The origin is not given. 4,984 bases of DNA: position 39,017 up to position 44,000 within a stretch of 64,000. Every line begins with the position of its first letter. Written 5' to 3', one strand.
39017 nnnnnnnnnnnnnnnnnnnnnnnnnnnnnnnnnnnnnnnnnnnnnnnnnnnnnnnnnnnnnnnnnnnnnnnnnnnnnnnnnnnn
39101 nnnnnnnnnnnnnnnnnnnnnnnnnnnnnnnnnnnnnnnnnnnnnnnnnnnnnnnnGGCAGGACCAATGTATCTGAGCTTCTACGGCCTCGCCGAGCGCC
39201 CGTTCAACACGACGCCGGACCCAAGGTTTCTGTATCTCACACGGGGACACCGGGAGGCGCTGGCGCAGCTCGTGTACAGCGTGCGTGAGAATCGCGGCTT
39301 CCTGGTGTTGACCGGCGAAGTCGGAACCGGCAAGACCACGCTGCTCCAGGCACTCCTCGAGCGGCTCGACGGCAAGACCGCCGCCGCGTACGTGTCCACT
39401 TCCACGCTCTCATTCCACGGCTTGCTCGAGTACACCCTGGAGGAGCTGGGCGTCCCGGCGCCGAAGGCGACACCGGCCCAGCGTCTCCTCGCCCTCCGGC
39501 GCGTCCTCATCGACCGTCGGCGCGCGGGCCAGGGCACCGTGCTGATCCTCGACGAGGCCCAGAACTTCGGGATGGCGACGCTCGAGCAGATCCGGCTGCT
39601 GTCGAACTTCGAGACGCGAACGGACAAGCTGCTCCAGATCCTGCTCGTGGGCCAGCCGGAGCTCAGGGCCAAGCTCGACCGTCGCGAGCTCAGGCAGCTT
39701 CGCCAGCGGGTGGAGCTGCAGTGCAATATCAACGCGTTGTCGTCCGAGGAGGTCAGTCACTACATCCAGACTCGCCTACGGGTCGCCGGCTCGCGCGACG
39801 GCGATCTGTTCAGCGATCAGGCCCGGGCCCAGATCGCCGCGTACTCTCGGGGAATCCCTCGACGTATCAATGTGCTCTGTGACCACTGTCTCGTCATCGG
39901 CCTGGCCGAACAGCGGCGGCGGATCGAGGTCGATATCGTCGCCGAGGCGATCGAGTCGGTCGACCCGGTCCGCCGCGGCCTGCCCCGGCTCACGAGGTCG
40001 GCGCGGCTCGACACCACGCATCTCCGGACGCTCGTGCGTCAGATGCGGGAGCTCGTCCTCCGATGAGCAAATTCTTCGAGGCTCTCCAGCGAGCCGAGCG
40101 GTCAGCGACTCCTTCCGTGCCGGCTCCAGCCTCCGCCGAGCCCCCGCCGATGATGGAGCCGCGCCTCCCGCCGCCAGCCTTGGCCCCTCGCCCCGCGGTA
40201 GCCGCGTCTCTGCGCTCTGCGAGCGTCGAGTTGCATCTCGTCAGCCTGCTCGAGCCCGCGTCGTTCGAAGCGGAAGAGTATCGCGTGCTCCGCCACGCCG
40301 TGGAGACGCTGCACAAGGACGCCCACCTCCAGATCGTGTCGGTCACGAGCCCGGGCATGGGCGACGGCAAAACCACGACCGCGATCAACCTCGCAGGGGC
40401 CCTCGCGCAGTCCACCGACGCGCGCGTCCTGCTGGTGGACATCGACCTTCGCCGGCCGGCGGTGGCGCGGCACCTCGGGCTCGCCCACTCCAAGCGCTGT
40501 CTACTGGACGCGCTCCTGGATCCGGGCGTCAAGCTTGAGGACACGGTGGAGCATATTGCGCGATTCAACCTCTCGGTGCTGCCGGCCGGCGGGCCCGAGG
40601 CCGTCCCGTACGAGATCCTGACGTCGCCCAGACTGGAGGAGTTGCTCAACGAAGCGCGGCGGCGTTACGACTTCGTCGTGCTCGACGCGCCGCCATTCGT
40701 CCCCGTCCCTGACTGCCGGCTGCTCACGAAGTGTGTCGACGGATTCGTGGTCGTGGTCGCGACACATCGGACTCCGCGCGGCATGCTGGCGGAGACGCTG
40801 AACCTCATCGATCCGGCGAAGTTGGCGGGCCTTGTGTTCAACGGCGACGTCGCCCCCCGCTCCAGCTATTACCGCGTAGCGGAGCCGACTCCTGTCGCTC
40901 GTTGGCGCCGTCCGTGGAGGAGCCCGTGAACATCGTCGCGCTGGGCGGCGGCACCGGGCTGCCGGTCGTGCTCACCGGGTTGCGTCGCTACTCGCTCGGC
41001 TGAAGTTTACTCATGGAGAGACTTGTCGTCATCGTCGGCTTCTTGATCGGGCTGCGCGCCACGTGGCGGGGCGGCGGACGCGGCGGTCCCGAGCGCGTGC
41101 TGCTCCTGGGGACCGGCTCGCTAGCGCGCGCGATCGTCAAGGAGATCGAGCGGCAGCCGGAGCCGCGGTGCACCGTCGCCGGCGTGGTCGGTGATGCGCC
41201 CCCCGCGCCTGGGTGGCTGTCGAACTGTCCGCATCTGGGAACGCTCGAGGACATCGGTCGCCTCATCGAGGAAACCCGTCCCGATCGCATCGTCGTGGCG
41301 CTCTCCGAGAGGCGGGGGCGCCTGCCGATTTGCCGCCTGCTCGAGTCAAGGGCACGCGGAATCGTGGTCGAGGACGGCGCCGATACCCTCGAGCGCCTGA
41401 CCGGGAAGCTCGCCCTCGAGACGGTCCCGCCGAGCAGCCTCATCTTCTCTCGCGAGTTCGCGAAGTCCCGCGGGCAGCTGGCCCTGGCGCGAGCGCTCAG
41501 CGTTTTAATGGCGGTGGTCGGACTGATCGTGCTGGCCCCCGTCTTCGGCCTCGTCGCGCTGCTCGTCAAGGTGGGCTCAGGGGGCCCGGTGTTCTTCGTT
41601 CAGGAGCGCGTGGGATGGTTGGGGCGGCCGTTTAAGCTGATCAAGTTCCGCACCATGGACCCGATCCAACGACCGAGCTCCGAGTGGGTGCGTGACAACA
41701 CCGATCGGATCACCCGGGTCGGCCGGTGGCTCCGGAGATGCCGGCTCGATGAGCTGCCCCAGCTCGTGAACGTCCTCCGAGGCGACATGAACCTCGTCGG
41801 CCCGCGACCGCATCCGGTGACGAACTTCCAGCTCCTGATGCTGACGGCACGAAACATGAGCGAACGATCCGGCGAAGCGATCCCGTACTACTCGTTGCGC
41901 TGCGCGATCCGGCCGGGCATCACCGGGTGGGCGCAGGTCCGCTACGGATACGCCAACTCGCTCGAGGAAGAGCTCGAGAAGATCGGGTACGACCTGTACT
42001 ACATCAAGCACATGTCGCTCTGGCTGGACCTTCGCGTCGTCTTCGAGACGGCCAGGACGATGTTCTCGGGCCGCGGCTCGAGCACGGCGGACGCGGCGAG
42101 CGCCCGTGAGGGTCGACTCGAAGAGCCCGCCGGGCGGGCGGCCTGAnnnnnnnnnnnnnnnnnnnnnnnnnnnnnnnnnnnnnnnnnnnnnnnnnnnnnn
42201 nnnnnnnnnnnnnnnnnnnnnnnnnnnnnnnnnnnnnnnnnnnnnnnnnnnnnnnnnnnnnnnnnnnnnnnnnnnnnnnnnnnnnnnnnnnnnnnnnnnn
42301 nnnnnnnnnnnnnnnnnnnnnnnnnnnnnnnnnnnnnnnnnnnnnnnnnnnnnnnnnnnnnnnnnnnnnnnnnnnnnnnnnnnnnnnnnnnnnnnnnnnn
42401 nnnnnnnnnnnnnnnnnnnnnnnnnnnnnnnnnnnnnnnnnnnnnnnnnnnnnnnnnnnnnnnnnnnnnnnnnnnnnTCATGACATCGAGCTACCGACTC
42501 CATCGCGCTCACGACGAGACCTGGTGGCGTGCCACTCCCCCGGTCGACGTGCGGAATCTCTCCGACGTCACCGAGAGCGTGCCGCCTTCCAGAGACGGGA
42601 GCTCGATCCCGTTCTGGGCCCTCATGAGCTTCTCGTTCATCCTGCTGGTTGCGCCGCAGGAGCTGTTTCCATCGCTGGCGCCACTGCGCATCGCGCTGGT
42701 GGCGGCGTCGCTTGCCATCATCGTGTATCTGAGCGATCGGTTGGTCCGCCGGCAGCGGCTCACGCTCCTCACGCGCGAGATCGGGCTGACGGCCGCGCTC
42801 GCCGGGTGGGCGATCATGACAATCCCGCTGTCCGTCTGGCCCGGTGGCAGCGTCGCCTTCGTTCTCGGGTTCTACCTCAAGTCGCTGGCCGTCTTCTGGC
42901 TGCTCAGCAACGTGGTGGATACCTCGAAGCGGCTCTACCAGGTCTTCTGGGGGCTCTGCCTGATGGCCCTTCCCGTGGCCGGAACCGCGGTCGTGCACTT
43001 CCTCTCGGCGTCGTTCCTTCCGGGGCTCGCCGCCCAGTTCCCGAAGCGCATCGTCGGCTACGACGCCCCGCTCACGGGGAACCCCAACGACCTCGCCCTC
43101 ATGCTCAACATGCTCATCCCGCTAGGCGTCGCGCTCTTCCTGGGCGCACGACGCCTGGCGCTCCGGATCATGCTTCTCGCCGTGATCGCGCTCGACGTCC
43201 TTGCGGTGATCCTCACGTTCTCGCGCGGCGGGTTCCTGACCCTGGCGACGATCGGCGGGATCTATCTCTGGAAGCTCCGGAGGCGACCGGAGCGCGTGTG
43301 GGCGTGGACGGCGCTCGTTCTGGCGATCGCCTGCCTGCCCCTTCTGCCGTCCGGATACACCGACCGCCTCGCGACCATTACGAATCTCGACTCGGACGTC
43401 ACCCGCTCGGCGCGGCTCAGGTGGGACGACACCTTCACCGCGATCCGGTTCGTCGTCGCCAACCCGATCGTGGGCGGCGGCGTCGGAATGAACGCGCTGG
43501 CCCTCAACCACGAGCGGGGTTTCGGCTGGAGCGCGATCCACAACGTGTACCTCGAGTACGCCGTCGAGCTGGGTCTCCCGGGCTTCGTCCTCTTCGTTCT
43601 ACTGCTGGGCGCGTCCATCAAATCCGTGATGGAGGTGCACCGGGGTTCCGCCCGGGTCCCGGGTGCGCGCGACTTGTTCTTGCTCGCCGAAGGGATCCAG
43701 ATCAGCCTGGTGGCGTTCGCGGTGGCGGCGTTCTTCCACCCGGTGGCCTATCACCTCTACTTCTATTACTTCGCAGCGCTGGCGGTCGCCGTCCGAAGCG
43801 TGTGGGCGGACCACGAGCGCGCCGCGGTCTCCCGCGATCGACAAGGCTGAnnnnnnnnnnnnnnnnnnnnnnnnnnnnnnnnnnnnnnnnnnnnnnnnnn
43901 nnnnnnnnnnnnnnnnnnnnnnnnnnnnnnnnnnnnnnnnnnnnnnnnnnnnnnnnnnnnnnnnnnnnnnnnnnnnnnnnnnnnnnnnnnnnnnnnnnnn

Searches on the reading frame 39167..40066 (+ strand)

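Call 3: search_protein_families(library=pfam, proteins=[window:39167-40066:+], max_evalue=0.01)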
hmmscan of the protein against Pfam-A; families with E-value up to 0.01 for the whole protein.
window:39167-40066:+ (299 aa): 22 families
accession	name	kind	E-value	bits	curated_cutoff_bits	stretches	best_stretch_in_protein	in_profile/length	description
PF13401.12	AAA_22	-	6.9e-27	94.8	27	1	41-170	3-130/130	AAA domain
PF13191.12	AAA_16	-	5.6e-13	50.2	32.6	1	29-151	9-161/167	AAA ATPase domain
PF13604.12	AAA_30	-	3e-07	30.8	27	1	39-164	14-125/191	AAA domain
PF13245.12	AAA_19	-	6.4e-05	23.6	25.1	1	42-163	10-125/134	AAA domain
PF02367.23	TsaE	-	0.0001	22.7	26.6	1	30-71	8-49/128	Threonylcarbamoyl adenosine biosynthesis protein TsaE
PF13173.12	AAA_14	-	0.00013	22.4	27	1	44-137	3-77/129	AAA domain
PF01637.24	ATPase_2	-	0.00017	21.9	33.2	1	40-142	17-128/225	ATPase domain predominantly from Archaea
PF00437.27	T2SSE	-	0.00025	20.2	24.9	1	31-70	130-169/370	Type II/IV secretion system protein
PF07728.20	AAA_5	-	0.00055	20.4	22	1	46-154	2-99/139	AAA domain (dynein-related subfamily)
PF20720.3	nSTAND3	-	0.00066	19.8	27.2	1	37-67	11-41/155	Novel STAND NTPase 3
PF00004.35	AAA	-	0.001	20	21.2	1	47-151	2-91/131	ATPase family associated with various cellular activities (AAA)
PF20703.3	nSTAND1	-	0.0011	19.1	27.1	1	27-208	18-204/379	Novel STAND NTPase 1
PF02492.25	cobW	-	0.0015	18.6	20.7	1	46-73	3-31/180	CobW/HypB/UreG, nucleotide-binding domain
PF13555.12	AAA_29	-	0.0018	18.4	27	1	43-75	22-54/61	P-loop containing region of AAA domain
PF00005.33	ABC_tran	-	0.002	19.2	25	0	46-68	14-36/137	ABC transporter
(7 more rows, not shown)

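Call 5: search_protein_families(library=ncbifam, proteins=[window:39167-40066:+], max_evalue=0.001)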
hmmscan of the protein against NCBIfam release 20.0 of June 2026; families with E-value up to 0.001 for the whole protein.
window:39167-40066:+ (299 aa): 6 families
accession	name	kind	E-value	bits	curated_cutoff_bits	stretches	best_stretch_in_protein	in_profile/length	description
TIGR03015.1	pepcterm_ATPase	hypoth_equivalog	5.1e-82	275.3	324.5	1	1-265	1-266/269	XrtA/PEP-CTERM system-associated ATPase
TIGR03420.1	DnaA_homol_Hda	equivalog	6.1e-06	25.9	194.8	1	23-81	17-77/226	DnaA regulatory inactivator Hda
TIGR00150.1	T6A_YjeE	equivalog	0.00029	20.7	60.1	1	36-69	15-47/135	tRNA (adenosine(37)-N6)-threonylcarbamoyltransferase complex ATPase subunit type 1 TsaE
TIGR03819.1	heli_sec_ATPase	hypoth_equivalog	0.00047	19.4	373.15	1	30-69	165-204/340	TadA family conjugal transfer-associated ATPase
NF000868.0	PRK00080.1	equivalog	0.00054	19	282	0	177-277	166-262/330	Holliday junction branch migration DNA helicase RuvB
NF041000.1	ATPase_ComGA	equivalog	0.00055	19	300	0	33-69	118-154/267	competence type IV pilus ATPase ComGA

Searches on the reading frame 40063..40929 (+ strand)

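Call 3: search_protein_families(library=pfam, proteins=[window:40063-40929:+], max_evalue=0.01)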
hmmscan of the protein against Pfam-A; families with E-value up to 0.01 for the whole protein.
window:40063-40929:+ (288 aa): 4 families
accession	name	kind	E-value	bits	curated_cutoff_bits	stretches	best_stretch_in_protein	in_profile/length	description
PF13614.12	AAA_31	-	3.7e-14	53.5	27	1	91-235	3-151/177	AAA domain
PF01656.29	CbiA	-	1.5e-07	31.9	25.4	1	93-155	2-54/125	CobQ/CobB/MinD/ParA nucleotide binding domain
PF10609.15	ParA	-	2.3e-06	27.7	27.1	1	90-221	4-131/246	NUBPL iron-transfer P-loop NTPase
PF09140.17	MipZ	-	3.1e-06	27.1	20.7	1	99-210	10-108/262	ATPase MipZ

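Call 5: search_protein_families(library=ncbifam, proteins=[window:40063-40929:+], max_evalue=0.001)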
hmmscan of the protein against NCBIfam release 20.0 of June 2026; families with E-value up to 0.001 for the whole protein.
window:40063-40929:+ (288 aa): 17 families
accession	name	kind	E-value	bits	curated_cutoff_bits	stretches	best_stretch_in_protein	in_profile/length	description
TIGR03018.1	pepcterm_TyrKin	hypoth_equivalog_domain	8e-43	146.2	230.65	1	60-260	2-207/207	XrtA-associated tyrosine autokinase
TIGR01007.1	eps_fam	subfamily_domain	8.9e-27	93.9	108.05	1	71-262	1-190/204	polysaccharide biosynthesis tyrosine autokinase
TIGR01005.1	eps_transp_fam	subfamily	4e-24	84.8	411.7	1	64-249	521-703/754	exopolysaccharide transport protein family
TIGR03029.1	EpsG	equivalog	1.2e-23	83.6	313.8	1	52-256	66-264/274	chain length determinant protein tyrosine kinase EpsG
NF007350.0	PRK09841.1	equivalog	5.5e-20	71.1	1248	1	55-270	497-711/726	tyrosine-protein kinase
NF008568.0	PRK11519.1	equivalog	6.6e-18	64.2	1068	1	58-233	495-666/720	tyrosine-protein kinase Wzc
NF041546.1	ParA_partition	equivalog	1e-10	41.5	180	1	91-132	1-41/203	ParA family partition ATPase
TIGR01969.1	minD_arch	subfamily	1.7e-09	37.2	201.75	1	91-211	2-118/251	cell division ATPase MinD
TIGR03453.1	partition_RepA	equivalog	6.2e-09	35.2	348.45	1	78-128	93-142/387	plasmid partitioning protein RepA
TIGR01968.1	minD_bact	equivalog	6.8e-09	35.4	212.9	1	90-211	2-121/261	septum site-determining protein MinD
NF047398.1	AAA_KGGVGR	domain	4.7e-06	27.1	90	1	100-178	13-102/190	KGGVGR-motif variant AAA ATPase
NF053622.1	ATPseBagAMYCTU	equivalog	6.6e-06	25.8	400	0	94-136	12-51/325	ATPase BagA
NF008669.0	PRK11670.1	equivalog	8.1e-06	25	348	1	90-149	108-166/369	iron-sulfur cluster carrier protein ApbC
NF010443.0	PRK13869.1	subfamily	2.8e-05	23.1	446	1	85-130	117-161/405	plasmid-partitioning protein RepA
TIGR03815.1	CpaE_hom_Actino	equivalog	3.1e-05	23.2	154.45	1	83-233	105-254/340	septum site-determining protein Ssd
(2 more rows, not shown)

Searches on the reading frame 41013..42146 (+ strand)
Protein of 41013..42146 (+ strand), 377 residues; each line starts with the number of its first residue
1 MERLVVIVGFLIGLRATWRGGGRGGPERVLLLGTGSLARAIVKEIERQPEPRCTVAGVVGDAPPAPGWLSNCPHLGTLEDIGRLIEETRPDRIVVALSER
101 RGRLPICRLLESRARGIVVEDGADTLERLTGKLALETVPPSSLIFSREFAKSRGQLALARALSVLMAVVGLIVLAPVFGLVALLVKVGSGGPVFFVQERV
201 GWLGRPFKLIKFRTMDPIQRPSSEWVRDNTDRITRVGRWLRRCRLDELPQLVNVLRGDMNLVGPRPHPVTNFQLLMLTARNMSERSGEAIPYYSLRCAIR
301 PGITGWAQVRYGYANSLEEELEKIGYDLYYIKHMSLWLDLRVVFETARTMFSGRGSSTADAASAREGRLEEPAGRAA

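Call 3: search_protein_families(library=pfam, proteins=[window:41013-42146:+], max_evalue=0.01)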
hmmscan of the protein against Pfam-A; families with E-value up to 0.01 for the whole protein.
window:41013-42146:+ (377 aa): 2 families
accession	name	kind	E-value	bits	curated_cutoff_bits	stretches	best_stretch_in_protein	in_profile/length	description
PF02397.22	Bac_transf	-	6e-60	202.3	27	1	160-351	2-178/179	Bacterial sugar transferase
PF13727.12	CoA_binding_3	-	4.1e-05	24.1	25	1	10-100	65-152/175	CoA-binding domain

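Call 5: search_protein_families(library=ncbifam, proteins=[window:41013-42146:+], max_evalue=0.001)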
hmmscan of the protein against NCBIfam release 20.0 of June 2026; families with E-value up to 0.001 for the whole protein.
window:41013-42146:+ (377 aa): 10 families
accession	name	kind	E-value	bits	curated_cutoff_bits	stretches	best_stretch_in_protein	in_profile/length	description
TIGR03025.1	EPS_sugtrans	subfamily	1.3e-90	304.8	295.55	1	10-356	109-444/445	exopolysaccharide biosynthesis polyprenyl glycosylphosphotransferase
TIGR03013.1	EpsB_2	subfamily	1.5e-90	304.4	393.35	1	26-356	123-442/443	TIGR03013 family XrtA/PEP-CTERM system glycosyltransferase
TIGR03023.1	WcaJ_sugtrans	equivalog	1.1e-74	252.4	410.75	1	24-354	127-450/453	undecaprenyl-phosphate glucose phosphotransferase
TIGR03022.1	WbaP_sugtrans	subfamily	8.4e-46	157.2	403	1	28-355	127-454/456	undecaprenyl-phosphate galactose phosphotransferase WbaP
NF007518.0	PRK10124.1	equivalog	1.2e-43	149.5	684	1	157-347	272-454/464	undecaprenyl-phosphate glucose phosphotransferase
NF050817.1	PolSacchBiosHfsE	equivalog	6.4e-43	147.1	750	1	150-349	263-458/467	polysaccharide biosynthesis protein HfsE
NF052601.1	undeca_RfbP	equivalog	8.7e-36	123.4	330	2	230-350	132-235/244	undecaprenyl-phosphate galactose phosphotransferase family protein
NF041877.1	EPS_EpsZ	equivalog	2.7e-34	118.6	800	1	142-357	250-459/459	exopolysaccharide biosynthesis polyisoprenyl-phosphate hexose-1-phosphate transferase EpsZ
NF045514.1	glycotran_HepC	equivalog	7.2e-26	90.8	140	1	156-267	114-212/220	heterocyst development glycosyltransferase HepC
NF011751.0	PRK15204.1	equivalog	4.3e-23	81.7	907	1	153-352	274-471/476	undecaprenyl-phosphate galactose phosphotransferase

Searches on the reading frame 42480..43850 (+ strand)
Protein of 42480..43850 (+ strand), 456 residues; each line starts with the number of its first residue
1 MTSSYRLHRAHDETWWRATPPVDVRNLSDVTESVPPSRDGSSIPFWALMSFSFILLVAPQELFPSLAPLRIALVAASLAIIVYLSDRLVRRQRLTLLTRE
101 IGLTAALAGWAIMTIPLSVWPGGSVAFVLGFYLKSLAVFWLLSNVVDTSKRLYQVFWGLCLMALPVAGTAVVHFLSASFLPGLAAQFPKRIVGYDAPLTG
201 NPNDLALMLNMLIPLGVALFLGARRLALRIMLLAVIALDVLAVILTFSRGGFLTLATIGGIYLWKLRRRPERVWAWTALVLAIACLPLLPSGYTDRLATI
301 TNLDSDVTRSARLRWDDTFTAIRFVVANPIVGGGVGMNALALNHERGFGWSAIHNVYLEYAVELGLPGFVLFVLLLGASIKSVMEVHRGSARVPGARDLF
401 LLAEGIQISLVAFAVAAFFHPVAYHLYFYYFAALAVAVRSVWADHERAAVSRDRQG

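Call 3: search_protein_families(library=pfam, proteins=[window:42480-43850:+], max_evalue=0.01)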
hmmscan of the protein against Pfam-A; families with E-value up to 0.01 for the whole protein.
window:42480-43850:+ (456 aa): 1 family
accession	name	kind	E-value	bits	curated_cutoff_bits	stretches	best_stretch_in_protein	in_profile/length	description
PF04932.20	Wzy_C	-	5.1e-17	62.5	31.7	1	235-373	2-149/149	O-Antigen ligase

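Call 5: search_protein_families(library=ncbifam, proteins=[window:42480-43850:+], max_evalue=0.001)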
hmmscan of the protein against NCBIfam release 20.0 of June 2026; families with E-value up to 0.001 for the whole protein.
window:42480-43850:+ (456 aa): 2 families
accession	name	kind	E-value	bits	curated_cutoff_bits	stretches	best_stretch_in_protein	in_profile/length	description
TIGR03097.1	PEP_O_lig_1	hypoth_equivalog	6.1e-31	107.7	188.1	1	44-440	20-405/408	putative O-glycosylation ligase, exosortase A system-associated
TIGR00947.1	2A73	equivalog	1.5e-06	27.5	366.4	1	89-402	60-384/425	IctB family putative bicarbonate transporter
